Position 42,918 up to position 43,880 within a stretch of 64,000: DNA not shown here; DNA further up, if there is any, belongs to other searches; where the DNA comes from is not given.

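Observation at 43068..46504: Stand-alone DsrMK-type module whose DsrC-family partners carry complementary halves of the redox cysteine pair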

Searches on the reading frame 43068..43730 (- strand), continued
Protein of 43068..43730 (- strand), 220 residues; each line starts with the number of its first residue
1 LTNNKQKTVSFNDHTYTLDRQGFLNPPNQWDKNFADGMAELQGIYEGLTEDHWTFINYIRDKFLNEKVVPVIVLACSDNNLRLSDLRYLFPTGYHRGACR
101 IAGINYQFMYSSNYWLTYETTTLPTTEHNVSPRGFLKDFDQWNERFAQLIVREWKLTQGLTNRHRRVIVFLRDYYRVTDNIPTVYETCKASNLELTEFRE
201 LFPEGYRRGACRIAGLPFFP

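Call 75: fold_search(model_id=the predicted structure, library=pdb)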
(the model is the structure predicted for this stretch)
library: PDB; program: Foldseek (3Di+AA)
matches with E <= 10: 82; with E <= 0.001: 7
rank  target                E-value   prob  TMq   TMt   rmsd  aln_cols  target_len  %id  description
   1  2v4j_C                3.3e-07  1.00  0.41  0.85   2.1        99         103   34  THE CRYSTAL STRUCTURE OF Desulfovibrio vulgaris DISSIMILATORY SULFITE REDUCTASE BOUND TO DsrC PROVIDES NOVEL INSIGHTS  (released 2008-12-02)
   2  3or2_C                7.7e-07  1.00  0.37  0.76   2.6        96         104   33  Crystal structure of dissimilatory sulfite reductase II (DsrII) (released 2010-09-22)
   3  3or1_C                8.2e-07  1.00  0.42  0.86   1.4        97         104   27  Crystal structure of dissimilatory sulfite reductase I (DsrI) (released 2010-09-22)
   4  2xsj_C                2.0e-06  1.00  0.42  0.85   1.4        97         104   26  Structure of desulforubidin from Desulfomicrobium norvegicum (released 2011-08-24)
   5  1ji8_MODEL_1_A        9.5e-06  1.00  0.41  0.76   4.2       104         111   30  Solution Structure of Pyrobaculum Aerophilum DsrC/gamma subunit of dissimilatory sulfite reductase (released 2001-12-05)
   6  1sau                  3.9e-05  1.00  0.39  0.72   3.2       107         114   31  The Gamma subunit of the dissimilatory sulfite reductase (DsrC) from Archaeoglobus fulgidus at 1.1 A resolution (released 2005-02-15)
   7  1yx3_MODEL_1_A        7.8e-05  1.00  0.40  0.76   2.0       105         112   28  NMR structure of Allochromatium vinosum DsrC: Northeast Structural Genomics Consortium target OP4 (released 2005-04-19)
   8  7syb                  7.5e-03  1.00  0.35  0.71   2.1        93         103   22  Crystal Structure of sulfurtransferase (DsrC family protein) from Acinetobacter baumannii (released 2021-12-08)
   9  8ban_C                9.0e-01  0.05  0.13  0.13  15.6       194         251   11  Secretagogin (mouse) in complex with its target peptide from SNAP-25 (released 2024-04-03)
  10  1d3u_B                1.2e+00  0.07  0.18  0.20  13.9       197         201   10  TATA-BINDING PROTEIN/TRANSCRIPTION FACTOR (II)B/BRE+TATA-BOX COMPLEX FROM PYROCOCCUS WOESEI (released 1999-11-15)
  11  3k2z_A                1.3e+00  0.63  0.19  0.21   4.3        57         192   24  Crystal structure of a LexA protein from Thermotoga maritima (released 2010-10-06)
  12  8cwt_B                1.3e+00  0.15  0.17  0.29   7.8        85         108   10  Complex structure of WhiB3 and the SigmaAr4-RNAP Beta flap tip chimera in space group P43212 (released 2023-05-17)
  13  8dy9_F                1.4e+00  0.06  0.16  0.13  17.4       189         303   11  Streptomyces venezuelae RNAP unconstrained open promoter complex with WhiA and WhiB transcription factors (released 2023-03-01)
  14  8cwr_B                1.6e+00  0.16  0.18  0.31   7.8        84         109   10  Complex structure of WhiB3 and the SigmaAr4-RNAP Beta flap tip chimera in space group R3 (released 2023-05-17)
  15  3k2z_B                2.0e+00  0.60  0.18  0.20   3.1        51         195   25  Crystal structure of a LexA protein from Thermotoga maritima (released 2010-10-06)
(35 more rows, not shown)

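Call 85: find_homologous_proteins(query=L046:939-2015:+, max_evalue=1e-40)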
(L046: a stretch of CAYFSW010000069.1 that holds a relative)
Query L046:939-2015:+ (358 aa): 7087 proteins with E <= 1e-40 among 8000 candidates; the best 120 are listed.
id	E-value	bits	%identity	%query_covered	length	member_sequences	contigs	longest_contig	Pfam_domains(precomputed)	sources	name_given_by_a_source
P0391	4.3e-246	834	99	100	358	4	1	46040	PF01077.28,PF03460.23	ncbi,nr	ncbi:MAG: dissimilatory-type sulfite reductase subunit beta [Gemmatimonadales bacterium]|nr:dissimil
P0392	1.6e-241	819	96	100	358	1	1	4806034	PF01077.28,PF03460.23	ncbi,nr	ncbi:MAG: dissimilatory-type sulfite reductase subunit beta [Gemmatimonadota bacterium]|nr:MAG: diss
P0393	2.1e-235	799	92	100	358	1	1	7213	PF01077.28,PF03460.23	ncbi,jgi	jgi:sulfite reductase beta subunit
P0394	3.8e-223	758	89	100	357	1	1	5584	PF01077.28,PF03460.23,PF12838.13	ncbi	-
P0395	2.9e-220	749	86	100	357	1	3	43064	PF01077.28,PF03460.23,PF12838.13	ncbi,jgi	jgi:sulfite reductase beta subunit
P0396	1.1e-219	747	86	100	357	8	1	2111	PF01077.28,PF03460.23,PF12838.13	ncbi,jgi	jgi:sulfite reductase beta subunit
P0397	1.8e-218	743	86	100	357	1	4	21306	PF01077.28,PF03460.23,PF12838.13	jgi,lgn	-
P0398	1.2e-217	740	86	100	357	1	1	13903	PF01077.28,PF03460.23,PF12838.13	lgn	-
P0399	1.3e-217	740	85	100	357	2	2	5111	PF01077.28,PF03460.23,PF12838.13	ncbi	-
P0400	9.0e-217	738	85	99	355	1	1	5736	PF01077.28,PF03460.23,PF12838.13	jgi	jgi:sulfite reductase beta subunit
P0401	1.7e-216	737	83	100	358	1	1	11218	PF01077.28,PF03460.23,PF12838.13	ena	-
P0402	1.7e-216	737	86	100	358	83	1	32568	PF01077.28,PF03460.23,PF12838.13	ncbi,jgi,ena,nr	ncbi:MAG: sulfite reductase [Gemmatimonas sp. SG8_17]|nr:MAG: sulfite reductase [Gemmatimonas sp. SG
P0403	3.8e-216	735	86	99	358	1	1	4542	PF01077.28,PF03460.23,PF12838.13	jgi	jgi:sulfite reductase beta subunit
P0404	3.9e-216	735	84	100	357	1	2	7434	PF01077.28,PF03460.23,PF12838.13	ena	-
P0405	4.7e-216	735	87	99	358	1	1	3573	PF01077.28,PF03460.23,PF12838.13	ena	-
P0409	1.2e-215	734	87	99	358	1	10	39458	PF01077.28,PF03460.23,PF12838.13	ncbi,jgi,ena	ncbi:MAG: dissimilatory-type sulfite reductase subunit beta [Planctomycetota bacterium]|jgi:sulfite 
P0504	7.0e-210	715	82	100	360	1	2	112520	PF01077.28,PF03460.23,PF12838.13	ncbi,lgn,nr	ncbi:MAG: dissimilatory-type sulfite reductase subunit beta [Candidatus Latescibacteria bacterium]|n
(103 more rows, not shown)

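Call 86: find_encoding_contigs(protein=P0504, flank=10000, max_places=1)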
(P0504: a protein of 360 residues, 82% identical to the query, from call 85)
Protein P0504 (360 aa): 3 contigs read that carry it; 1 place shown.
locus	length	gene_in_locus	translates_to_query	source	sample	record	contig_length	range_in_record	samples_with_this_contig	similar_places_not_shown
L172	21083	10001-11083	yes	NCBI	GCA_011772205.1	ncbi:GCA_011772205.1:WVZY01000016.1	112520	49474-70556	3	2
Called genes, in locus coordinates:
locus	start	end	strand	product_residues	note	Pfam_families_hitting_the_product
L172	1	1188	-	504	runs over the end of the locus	PF13189:Cytidylate_kin2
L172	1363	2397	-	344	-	PF03060:NMO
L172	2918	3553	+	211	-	PF14361:RsbRD_N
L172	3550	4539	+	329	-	PF02665:Nitrate_red_gam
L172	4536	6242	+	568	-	PF13187:Fer4_9 (faint), PF13183:Fer4_8, PF13237:Fer4_10 (faint), PF13534:Fer4_17 (weak)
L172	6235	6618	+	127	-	-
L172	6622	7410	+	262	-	PF13237:Fer4_10 (weak), PF13247:Fer4_11, PF12838:Fer4_7 (weak), PF13187:Fer4_9 (weak), PF12837:Fer4_6 (weak)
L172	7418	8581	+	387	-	PF03916:NrfD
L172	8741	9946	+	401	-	PF03460:NIR_SIR_ferr, PF01077:NIR_SIR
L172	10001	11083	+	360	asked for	PF03460:NIR_SIR_ferr, PF01077:NIR_SIR, PF12838:Fer4_7 (weak)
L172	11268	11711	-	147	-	-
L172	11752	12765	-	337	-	PF01925:TauE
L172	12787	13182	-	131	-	PF02566:OsmC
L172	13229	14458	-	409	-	PF14306:PUA_2, PF01747:ATP-sulfurylase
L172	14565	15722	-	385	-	PF13183:Fer4_8 (weak), PF27541:CitB, PF02665:Nitrate_red_gam (faint)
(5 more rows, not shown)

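Call 87: find_encoding_contigs(protein=P0409, flank=10000, max_places=1)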
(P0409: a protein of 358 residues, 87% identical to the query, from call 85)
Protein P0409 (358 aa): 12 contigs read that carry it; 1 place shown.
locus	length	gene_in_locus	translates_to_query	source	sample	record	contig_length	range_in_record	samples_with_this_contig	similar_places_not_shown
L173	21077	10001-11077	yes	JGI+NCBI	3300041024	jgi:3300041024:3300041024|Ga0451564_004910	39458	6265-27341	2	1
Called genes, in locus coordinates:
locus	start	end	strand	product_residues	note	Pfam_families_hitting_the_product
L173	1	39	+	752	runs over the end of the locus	PF13738:Pyr_redox_3, PF00890:FAD_binding_2, PF01266:DAO (weak), PF07992:Pyr_redox_2, PF12831:FAD_oxidored, PF13450:NAD_binding_8, PF13187:Fer4_9, PF02662:FlpD, +5 more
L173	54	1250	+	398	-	PF13183:Fer4_8, PF13534:Fer4_17 (weak)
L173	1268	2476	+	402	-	PF14306:PUA_2, PF01747:ATP-sulfurylase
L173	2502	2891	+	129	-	PF02566:OsmC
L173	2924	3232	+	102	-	PF04358:DsrC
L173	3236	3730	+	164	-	PF14361:RsbRD_N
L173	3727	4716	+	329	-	PF02665:Nitrate_red_gam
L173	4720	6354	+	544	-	PF13187:Fer4_9 (faint), PF13183:Fer4_8, PF13237:Fer4_10 (faint), PF13534:Fer4_17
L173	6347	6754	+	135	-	-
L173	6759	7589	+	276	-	PF12838:Fer4_7 (weak), PF13187:Fer4_9 (weak), PF13237:Fer4_10 (weak), PF13247:Fer4_11, PF00037:Fer4 (weak), PF12837:Fer4_6 (weak)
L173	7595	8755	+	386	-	PF03916:NrfD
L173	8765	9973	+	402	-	PF03460:NIR_SIR_ferr, PF01077:NIR_SIR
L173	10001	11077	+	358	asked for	PF03460:NIR_SIR_ferr, PF01077:NIR_SIR, PF12838:Fer4_7 (weak)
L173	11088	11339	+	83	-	-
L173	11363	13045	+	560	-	PF14691:Fer4_20, PF01266:DAO (weak), PF01946:Thi4 (weak), PF07992:Pyr_redox_2 (weak), PF01593:Amino_oxidase (weak), PF13450:NAD_binding_8, PF07992:Pyr_redox_2, PF13738:Pyr_redox_3 (weak), +6 more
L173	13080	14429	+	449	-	PF01656:CbiA, PF13500:AAA_26, PF07685:GATase_3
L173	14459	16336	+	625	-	PF00672:HAMP (weak), PF00989:PAS, PF08448:PAS_4, PF13426:PAS_9, PF08447:PAS_3 (weak), PF02518:HATPase_c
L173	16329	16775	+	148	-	PF00072:Response_reg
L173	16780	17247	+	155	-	PF13241:NAD_binding_7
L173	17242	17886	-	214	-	PF13646:HEAT_2 (faint), PF13513:HEAT_EZ (weak)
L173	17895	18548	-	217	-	PF04358:DsrC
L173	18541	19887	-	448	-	PF12838:Fer4_7 (faint), PF13187:Fer4_9 (faint), PF14697:Fer4_21 (faint), PF13237:Fer4_10 (faint), PF00037:Fer4 (faint), PF13183:Fer4_8, PF13534:Fer4_17 (weak), PF02754:CCG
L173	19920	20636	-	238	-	PF02665:Nitrate_red_gam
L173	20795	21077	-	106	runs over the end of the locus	PF04358:DsrC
